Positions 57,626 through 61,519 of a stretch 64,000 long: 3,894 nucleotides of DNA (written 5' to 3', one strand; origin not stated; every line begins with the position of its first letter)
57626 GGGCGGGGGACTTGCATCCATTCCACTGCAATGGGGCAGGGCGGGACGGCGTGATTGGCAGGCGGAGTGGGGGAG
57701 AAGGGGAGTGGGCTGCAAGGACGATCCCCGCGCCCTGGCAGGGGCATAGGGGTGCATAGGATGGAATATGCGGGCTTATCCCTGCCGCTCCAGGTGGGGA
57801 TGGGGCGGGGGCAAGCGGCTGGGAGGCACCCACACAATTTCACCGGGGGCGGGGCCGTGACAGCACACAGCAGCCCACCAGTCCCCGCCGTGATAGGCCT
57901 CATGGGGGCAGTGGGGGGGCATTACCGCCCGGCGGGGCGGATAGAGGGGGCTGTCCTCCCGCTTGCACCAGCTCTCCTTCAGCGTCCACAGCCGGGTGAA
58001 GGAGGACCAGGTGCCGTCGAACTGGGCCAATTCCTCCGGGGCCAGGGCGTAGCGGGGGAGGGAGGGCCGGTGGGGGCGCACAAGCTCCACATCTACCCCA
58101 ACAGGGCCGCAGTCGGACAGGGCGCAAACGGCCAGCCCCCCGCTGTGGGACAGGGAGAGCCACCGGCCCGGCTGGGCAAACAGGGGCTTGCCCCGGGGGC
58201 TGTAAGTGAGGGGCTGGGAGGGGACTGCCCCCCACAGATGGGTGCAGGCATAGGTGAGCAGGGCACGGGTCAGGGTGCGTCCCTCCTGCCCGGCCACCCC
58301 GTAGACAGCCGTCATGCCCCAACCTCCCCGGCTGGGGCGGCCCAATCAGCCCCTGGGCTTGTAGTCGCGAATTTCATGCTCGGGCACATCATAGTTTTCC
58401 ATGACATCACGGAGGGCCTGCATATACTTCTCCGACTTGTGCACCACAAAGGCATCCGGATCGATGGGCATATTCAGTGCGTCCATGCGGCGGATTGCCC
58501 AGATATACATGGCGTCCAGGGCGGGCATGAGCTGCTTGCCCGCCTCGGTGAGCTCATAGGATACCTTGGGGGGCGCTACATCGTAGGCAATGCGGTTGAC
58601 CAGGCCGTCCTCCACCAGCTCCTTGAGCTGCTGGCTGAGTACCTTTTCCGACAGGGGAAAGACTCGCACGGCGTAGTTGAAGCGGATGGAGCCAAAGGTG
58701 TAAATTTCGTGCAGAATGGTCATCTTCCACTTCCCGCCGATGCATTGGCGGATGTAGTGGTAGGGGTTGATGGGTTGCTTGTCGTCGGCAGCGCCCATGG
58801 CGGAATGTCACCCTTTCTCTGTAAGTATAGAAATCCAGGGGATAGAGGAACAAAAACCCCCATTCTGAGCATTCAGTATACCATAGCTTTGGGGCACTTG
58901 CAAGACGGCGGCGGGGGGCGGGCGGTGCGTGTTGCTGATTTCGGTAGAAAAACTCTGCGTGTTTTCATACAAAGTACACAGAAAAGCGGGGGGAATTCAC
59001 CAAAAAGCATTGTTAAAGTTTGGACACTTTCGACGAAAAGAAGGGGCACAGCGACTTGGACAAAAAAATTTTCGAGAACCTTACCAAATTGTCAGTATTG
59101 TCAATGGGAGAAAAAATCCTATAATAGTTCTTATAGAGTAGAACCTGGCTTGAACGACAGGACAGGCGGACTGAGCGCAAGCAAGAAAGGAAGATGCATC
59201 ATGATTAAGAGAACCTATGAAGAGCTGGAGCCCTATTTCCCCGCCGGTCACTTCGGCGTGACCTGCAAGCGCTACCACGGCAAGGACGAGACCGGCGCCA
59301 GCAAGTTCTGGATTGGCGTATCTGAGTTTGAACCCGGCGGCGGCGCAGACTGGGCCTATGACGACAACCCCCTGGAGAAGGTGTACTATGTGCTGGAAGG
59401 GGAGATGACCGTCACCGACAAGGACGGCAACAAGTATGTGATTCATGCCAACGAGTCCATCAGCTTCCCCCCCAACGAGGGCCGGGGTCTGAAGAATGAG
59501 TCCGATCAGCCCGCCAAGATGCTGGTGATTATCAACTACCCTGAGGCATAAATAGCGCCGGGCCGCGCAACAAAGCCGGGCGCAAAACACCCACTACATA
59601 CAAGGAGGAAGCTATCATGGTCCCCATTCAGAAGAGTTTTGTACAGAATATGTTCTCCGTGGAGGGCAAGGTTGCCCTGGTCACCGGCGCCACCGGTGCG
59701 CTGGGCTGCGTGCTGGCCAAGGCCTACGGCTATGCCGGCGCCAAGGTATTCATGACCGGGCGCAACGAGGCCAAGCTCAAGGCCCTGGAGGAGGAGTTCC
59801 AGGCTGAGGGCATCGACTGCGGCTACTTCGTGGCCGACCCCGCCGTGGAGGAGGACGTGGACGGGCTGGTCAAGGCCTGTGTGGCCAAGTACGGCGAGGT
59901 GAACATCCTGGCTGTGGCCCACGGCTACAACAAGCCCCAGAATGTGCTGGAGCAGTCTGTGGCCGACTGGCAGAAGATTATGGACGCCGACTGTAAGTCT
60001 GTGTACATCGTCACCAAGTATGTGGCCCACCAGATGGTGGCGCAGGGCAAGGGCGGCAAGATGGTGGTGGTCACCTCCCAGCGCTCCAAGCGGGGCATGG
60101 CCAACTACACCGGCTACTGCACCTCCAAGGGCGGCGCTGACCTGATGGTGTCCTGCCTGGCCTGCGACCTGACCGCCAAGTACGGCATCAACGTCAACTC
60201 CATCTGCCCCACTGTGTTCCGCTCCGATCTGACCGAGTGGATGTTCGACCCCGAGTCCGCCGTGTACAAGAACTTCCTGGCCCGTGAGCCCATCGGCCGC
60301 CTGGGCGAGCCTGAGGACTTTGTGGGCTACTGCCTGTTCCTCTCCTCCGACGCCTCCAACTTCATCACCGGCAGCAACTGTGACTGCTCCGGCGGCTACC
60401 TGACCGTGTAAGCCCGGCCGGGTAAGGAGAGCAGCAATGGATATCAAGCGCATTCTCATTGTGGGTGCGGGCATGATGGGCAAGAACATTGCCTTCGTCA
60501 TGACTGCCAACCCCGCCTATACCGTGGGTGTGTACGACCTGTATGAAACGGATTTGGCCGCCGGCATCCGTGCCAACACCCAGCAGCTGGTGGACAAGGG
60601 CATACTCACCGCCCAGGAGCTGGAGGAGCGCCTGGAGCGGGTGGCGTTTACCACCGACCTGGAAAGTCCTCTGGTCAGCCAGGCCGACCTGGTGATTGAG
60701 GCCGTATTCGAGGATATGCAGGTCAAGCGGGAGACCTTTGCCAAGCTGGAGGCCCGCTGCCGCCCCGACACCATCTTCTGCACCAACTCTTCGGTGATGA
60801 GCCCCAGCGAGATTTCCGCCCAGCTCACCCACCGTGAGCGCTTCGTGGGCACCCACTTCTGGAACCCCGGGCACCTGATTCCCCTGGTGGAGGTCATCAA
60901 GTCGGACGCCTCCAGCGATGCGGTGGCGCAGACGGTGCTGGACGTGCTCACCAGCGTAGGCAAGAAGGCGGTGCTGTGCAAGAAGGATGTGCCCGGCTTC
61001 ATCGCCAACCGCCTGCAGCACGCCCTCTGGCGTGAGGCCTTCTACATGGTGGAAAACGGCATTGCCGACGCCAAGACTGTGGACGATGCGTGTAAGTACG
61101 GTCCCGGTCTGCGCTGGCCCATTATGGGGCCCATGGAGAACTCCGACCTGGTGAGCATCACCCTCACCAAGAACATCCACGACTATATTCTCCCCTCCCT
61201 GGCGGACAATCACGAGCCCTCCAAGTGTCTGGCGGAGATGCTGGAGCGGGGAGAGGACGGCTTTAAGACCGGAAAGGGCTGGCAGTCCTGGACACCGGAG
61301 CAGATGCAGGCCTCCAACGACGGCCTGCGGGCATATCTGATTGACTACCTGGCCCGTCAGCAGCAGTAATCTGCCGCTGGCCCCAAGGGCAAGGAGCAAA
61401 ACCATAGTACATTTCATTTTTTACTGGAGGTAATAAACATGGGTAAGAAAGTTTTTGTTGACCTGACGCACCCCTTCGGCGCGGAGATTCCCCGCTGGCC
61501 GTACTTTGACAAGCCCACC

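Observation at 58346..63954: Anaerobic phloroglucinol degradation operon with divergent HxlR regulator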

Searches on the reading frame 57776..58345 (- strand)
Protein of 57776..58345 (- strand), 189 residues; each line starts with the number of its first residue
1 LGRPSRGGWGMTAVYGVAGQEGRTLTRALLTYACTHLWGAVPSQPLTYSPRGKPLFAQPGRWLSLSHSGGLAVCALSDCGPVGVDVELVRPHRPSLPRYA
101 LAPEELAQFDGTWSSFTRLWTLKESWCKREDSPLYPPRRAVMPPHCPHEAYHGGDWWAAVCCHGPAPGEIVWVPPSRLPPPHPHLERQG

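Call 3: search_protein_families(library=pfam, proteins=[window:57776-58345:-])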
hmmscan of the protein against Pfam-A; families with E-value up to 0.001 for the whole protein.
window:57776-58345:- (189 aa): 1 family
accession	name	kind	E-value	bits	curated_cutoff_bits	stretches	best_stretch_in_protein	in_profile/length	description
PF01648.25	ACPS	-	1.8e-07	31.6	25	1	81-128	1-59/111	4'-phosphopantetheinyl transferase superfamily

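Call 4: search_protein_families(library=ncbifam, proteins=[window:57776-58345:-])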
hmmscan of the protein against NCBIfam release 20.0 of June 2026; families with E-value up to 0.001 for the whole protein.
window:57776-58345:- (189 aa): 3 families
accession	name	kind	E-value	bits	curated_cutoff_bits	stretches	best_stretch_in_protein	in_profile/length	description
NF007676.0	PRK10351.1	equivalog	1e-11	44.8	174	1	41-129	48-142/195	4'-phosphopantetheinyl transferase AcpT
NF042922.1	4PPT_HetI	equivalog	7.3e-09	35.3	370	1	45-128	83-177/235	4'-phosphopantetheinyl transferase HetI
NF047349.1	4PPT_AusB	equivalog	2.1e-05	24.1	225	1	29-128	47-146/205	aureusimine biosynthesis 4'-phosphopantetheinyl transferase AusB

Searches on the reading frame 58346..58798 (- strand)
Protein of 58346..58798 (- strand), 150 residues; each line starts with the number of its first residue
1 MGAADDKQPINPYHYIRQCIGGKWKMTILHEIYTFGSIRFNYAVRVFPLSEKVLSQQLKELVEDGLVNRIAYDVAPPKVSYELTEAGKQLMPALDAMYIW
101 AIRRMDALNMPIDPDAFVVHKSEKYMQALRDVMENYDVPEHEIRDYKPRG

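Call 3: search_protein_families(library=pfam, proteins=[window:58346-58798:-])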
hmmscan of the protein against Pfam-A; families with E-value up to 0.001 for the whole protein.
window:58346-58798:- (150 aa): 1 family
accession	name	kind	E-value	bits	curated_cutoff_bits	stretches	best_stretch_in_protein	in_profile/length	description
PF01638.23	HxlR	-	3.3e-24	85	20.8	1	20-105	2-87/91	HxlR-like helix-turn-helix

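Call 4: search_protein_families(library=ncbifam, proteins=[window:58346-58798:-])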
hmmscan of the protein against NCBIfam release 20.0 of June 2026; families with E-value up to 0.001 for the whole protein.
window:58346-58798:- (150 aa): 2 families
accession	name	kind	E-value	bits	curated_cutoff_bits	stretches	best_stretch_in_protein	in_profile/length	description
NF047367.1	redox_TF_RrpA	exception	1.5e-17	63.7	185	1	13-101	8-97/101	MarR family transcription factor RrpA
NF047364.1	redox_TF_RrpB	exception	7.1e-12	45.5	175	1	18-101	12-100/105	MarR family transcription factor RrpB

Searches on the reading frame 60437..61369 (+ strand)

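Call 3: search_protein_families(library=pfam, proteins=[window:60437-61369:+])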
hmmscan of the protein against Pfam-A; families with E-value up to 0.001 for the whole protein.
window:60437-61369:+ (310 aa): 3 families
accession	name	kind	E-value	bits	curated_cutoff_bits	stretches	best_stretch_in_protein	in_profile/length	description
PF02737.24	3HCDH_N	-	1.5e-51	175.3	22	1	6-184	2-179/180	3-hydroxyacyl-CoA dehydrogenase, NAD binding domain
PF00725.27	3HCDH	-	2.6e-19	70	22.1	1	187-284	1-96/97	3-hydroxyacyl-CoA dehydrogenase, C-terminal domain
PF03446.21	NAD_binding_2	-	8.7e-05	23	21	1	6-132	2-109/161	NAD binding domain of 6-phosphogluconate dehydrogenase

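Call 4: search_protein_families(library=ncbifam, proteins=[window:60437-61369:+])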
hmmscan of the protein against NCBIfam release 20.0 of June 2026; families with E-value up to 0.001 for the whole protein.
window:60437-61369:+ (310 aa): 19 families
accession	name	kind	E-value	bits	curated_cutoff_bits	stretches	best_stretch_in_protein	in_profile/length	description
NF006124.0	PRK08268.1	subfamily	9e-61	206.3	508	1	2-294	6-296/507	3-hydroxyacyl-CoA dehydrogenase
NF004474.0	PRK05808.1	subfamily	8.3e-56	189.3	408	1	1-283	1-280/283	3-hydroxybutyryl-CoA dehydrogenase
NF006722.0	PRK09260.1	equivalog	2.5e-55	187.7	429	1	3-289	2-285/289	3-hydroxyacyl-CoA dehydrogenase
NF042925.1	FHMPC_DH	equivalog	7.7e-54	183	500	1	5-293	2-288/304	5-formyl-3-hydroxy-2-methylpyridine 4-carboxylate 5-dehydrogenase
NF004783.0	PRK06129.1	equivalog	2.4e-52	178.3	347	1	4-239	3-239/315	3-hydroxyacyl-CoA dehydrogenase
TIGR02279.1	PaaC-3OHAcCoADH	equivalog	2.2e-50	172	669.4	1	4-292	6-292/503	3-hydroxyacyl-CoA dehydrogenase PaaH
NF006125.0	PRK08269.1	equivalog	5.1e-50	170.4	427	1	3-292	5-303/334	3-hydroxybutyryl-CoA dehydrogenase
NF006143.0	PRK08293.1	equivalog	9.5e-49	166.2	312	1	1-285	2-287/291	3-hydroxyacyl-CoA dehydrogenase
NF005715.0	PRK07530.1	equivalog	7e-47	160.2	420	1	2-287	3-285/292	3-hydroxybutyryl-CoA dehydrogenase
NF004699.0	PRK06035.1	equivalog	2.4e-46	158.2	500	1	1-259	1-258/294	3-hydroxyacyl-CoA dehydrogenase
NF005875.0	PRK07819.1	subfamily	9.2e-45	153.2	319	1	2-284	4-285/287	3-hydroxybutyryl-CoA dehydrogenase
NF008363.0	PRK11154.1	equivalog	4.1e-43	147.5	869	1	2-287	308-588/708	fatty acid oxidation complex subunit alpha FadJ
NF008727.0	PRK11730.1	equivalog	2.3e-41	141.9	870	1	3-288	313-595/717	fatty acid oxidation complex subunit alpha FadB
NF005716.0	PRK07531.1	equivalog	1.7e-40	139.2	592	1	3-234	4-232/495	carnitine 3-dehydrogenase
NF005471.0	PRK07066.1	equivalog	5.6e-38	130.7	414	1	2-233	6-234/321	L-carnitine dehydrogenase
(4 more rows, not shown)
